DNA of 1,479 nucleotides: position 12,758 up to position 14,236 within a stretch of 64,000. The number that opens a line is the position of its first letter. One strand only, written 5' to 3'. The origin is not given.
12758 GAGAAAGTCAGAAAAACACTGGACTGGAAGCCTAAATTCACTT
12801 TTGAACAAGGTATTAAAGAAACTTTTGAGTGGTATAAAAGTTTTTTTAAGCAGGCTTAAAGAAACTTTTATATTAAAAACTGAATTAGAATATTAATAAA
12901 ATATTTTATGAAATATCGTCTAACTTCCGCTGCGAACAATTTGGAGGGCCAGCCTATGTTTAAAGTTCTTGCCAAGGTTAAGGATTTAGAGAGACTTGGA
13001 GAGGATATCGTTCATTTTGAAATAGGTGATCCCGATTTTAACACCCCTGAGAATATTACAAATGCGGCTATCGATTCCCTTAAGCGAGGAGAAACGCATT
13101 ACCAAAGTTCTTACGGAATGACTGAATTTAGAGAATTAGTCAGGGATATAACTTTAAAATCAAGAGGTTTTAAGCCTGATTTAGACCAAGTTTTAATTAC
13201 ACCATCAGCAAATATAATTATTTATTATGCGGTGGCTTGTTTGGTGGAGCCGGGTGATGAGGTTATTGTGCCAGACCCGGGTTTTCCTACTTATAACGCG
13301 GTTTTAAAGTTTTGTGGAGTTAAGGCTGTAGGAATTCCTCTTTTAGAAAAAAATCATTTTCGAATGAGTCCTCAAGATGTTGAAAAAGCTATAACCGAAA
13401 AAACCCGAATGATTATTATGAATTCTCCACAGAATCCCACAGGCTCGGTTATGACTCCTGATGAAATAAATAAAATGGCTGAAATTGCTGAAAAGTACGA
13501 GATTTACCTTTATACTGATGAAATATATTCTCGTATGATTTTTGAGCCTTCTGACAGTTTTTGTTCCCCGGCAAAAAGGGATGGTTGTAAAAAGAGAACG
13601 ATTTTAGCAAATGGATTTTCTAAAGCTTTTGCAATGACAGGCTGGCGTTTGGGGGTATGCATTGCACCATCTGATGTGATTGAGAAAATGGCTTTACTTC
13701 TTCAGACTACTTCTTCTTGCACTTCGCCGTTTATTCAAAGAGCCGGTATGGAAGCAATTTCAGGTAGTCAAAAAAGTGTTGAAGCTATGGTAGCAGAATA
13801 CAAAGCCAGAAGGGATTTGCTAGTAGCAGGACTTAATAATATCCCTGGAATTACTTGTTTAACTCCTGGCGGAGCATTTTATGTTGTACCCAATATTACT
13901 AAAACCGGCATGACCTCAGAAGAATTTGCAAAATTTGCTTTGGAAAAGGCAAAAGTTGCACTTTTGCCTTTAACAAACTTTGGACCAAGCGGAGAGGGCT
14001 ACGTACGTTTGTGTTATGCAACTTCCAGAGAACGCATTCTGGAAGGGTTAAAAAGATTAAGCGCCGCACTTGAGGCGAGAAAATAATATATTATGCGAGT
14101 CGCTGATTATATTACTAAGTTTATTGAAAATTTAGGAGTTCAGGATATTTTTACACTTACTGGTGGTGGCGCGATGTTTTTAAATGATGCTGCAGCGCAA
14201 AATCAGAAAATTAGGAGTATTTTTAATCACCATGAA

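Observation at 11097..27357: Non-canonical CDP-deoxy/branched-chain sugar pathway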

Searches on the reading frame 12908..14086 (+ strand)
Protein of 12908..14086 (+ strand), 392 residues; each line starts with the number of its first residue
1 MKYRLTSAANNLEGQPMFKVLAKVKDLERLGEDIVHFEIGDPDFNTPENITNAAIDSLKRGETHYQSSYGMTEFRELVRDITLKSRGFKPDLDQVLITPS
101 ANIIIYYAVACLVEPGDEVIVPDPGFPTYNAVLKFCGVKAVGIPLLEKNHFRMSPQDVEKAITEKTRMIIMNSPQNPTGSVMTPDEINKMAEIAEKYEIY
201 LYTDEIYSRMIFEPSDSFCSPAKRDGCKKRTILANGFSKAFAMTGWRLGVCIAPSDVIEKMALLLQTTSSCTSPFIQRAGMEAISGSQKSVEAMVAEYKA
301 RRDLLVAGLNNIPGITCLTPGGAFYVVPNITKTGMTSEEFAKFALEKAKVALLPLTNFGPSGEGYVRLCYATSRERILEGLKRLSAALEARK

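Call 4: search_protein_families(library=pfam, proteins=[window:12908-14086:+])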
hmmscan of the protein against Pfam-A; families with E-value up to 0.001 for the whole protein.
window:12908-14086:+ (392 aa): 5 families
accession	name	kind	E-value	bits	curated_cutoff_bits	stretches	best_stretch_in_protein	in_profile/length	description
PF00155.27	Aminotran_1_2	-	1.3e-68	232.3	19.7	1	33-384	2-361/361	Aminotransferase class I and II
PF01041.23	DegT_DnrJ_EryC1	-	3.2e-08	33.6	19.8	1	111-204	59-145/360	DegT/DnrJ/EryC1/StrS aminotransferase family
PF01053.26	Cys_Met_Meta_PP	-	6.3e-07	28.7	27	1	96-207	71-176/381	Cys/Met metabolism PLP-dependent enzyme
PF01212.27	Beta_elim_lyase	-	1.9e-05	24.6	27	1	107-204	62-168/288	Beta-eliminating lyase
PF00266.25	Aminotran_5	-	2.4e-05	23.9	21.5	1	100-204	73-175/371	Aminotransferase class-V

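Call 6: search_protein_families(library=ncbifam, proteins=[window:12908-14086:+])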
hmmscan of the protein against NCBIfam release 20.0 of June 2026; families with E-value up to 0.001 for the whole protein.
window:12908-14086:+ (392 aa): 92 families (the best 25 are shown)
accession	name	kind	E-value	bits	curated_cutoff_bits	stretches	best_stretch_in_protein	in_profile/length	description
NF006229.0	PRK08361.1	equivalog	1.2e-99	334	624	1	32-389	33-389/391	aspartate aminotransferase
NF005816.0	PRK07682.1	equivalog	2.3e-94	316.2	620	1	23-390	20-385/390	aminotransferase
NF041364.1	GntC_guanitoxin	equivalog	4.7e-93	311.9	415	1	40-386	6-355/356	guanitoxin biosynthesis PLP-dependent (S)-gamma-hydroxy-L-arginine cyclodehydratase GntC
NF041091.1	asp_aminotase_Arch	equivalog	5.5e-88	295.3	550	1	19-386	14-373/376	aspartate aminotransferase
NF004770.0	PRK06108.1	subfamily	5.3e-87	292.2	422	1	23-390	27-394/396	pyridoxal phosphate-dependent aminotransferase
NF004975.0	PRK06348.1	equivalog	1.7e-84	284.1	549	1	17-385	14-380/384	pyridoxal phosphate-dependent aminotransferase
NF005817.0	PRK07683.1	equivalog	1.7e-84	283.8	575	1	24-389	20-382/387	aminotransferase A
NF004769.0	PRK06107.1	equivalog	4.5e-81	272.7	617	1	9-390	10-400/402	aspartate transaminase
NF006756.0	PRK09276.1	subfamily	6e-75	252.6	507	1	22-386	21-384/387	LL-diaminopimelate aminotransferase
NF006514.0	PRK08960.1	equivalog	1.2e-74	251.5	554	1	10-389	10-386/388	pyridoxal phosphate-dependent aminotransferase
TIGR03540.1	DapC_direct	equivalog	2e-74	250.8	593.25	1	23-385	20-381/383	LL-diaminopimelate aminotransferase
NF005588.0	PRK07309.1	equivalog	2.6e-73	247.2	576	1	33-390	31-388/391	pyridoxal phosphate-dependent aminotransferase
NF006230.0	PRK08363.1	equivalog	1.1e-71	241.8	534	1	18-386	16-390/398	alanine aminotransferase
NF005601.0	PRK07337.1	equivalog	5.7e-70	236.4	496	1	4-388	7-392/394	pyridoxal phosphate-dependent aminotransferase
NF005744.0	PRK07568.1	subfamily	1.8e-66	224.6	389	1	9-390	7-392/398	pyridoxal phosphate-dependent aminotransferase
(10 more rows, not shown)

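Call 38: search_solved_structures(query=window:12908-14086:+, max_evalue=1e-40, show_alignments=1)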
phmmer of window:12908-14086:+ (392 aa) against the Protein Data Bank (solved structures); distinct sequences matched with E-value up to 1e-40: 22.
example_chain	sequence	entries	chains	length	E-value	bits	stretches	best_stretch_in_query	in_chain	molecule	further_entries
1dju_A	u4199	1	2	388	5.9e-83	282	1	23-392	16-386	AROMATIC AMINOTRANSFERASE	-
1gd9_A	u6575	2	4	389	1.1e-82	281.1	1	22-392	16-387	ASPARTATE AMINOTRANSFERASE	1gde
1j32_A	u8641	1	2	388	7.8e-73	248.7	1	20-387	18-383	aspartate aminotransferase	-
6f35_A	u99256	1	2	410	6.1e-71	242.5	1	15-389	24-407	Aspartate aminotransferase B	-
2z61_A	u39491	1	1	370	3.7e-66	226.7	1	10-386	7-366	Probable aspartate aminotransferase 2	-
6f77_A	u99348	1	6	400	1.1e-64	221.8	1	11-385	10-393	Aspartate aminotransferase A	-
1gc3_A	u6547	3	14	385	1.8e-64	221.2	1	17-387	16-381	ASPARTATE AMINOTRANSFERASE | PROTEIN (ASPARTATE AMINOTRANSFERASE)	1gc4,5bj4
1b5p_A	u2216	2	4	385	2.4e-64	220.8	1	18-387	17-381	PROTEIN (ASPARTATE AMINOTRANSFERASE) | ASPARTATE AMINOTRANSFERASE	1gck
5bj3_A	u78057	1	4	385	2.5e-64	220.7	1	19-387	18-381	PROTEIN (ASPARTATE AMINOTRANSFERASE)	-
1b5o_A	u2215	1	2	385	2.6e-64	220.6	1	18-387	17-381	PROTEIN (ASPARTATE AMINOTRANSFERASE)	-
1bkg_A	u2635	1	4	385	3.7e-64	220.2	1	18-387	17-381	ASPARTATE AMINOTRANSFERASE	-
1bjw_A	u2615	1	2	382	5.2e-64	219.7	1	18-386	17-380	ASPARTATE AMINOTRANSFERASE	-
8wkj_A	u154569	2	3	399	1.3e-61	211.8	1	8-385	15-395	Aminotransferase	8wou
5wmi_A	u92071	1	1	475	5e-61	209.8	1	25-390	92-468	Bifunctional aspartate aminotransferase and glutamate/aspartate-prephenate aminotransferas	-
5wmh_A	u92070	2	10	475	6.1e-61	209.6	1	26-390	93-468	Bifunctional aspartate aminotransferase and glutamate/aspartate-prephenate aminotransferas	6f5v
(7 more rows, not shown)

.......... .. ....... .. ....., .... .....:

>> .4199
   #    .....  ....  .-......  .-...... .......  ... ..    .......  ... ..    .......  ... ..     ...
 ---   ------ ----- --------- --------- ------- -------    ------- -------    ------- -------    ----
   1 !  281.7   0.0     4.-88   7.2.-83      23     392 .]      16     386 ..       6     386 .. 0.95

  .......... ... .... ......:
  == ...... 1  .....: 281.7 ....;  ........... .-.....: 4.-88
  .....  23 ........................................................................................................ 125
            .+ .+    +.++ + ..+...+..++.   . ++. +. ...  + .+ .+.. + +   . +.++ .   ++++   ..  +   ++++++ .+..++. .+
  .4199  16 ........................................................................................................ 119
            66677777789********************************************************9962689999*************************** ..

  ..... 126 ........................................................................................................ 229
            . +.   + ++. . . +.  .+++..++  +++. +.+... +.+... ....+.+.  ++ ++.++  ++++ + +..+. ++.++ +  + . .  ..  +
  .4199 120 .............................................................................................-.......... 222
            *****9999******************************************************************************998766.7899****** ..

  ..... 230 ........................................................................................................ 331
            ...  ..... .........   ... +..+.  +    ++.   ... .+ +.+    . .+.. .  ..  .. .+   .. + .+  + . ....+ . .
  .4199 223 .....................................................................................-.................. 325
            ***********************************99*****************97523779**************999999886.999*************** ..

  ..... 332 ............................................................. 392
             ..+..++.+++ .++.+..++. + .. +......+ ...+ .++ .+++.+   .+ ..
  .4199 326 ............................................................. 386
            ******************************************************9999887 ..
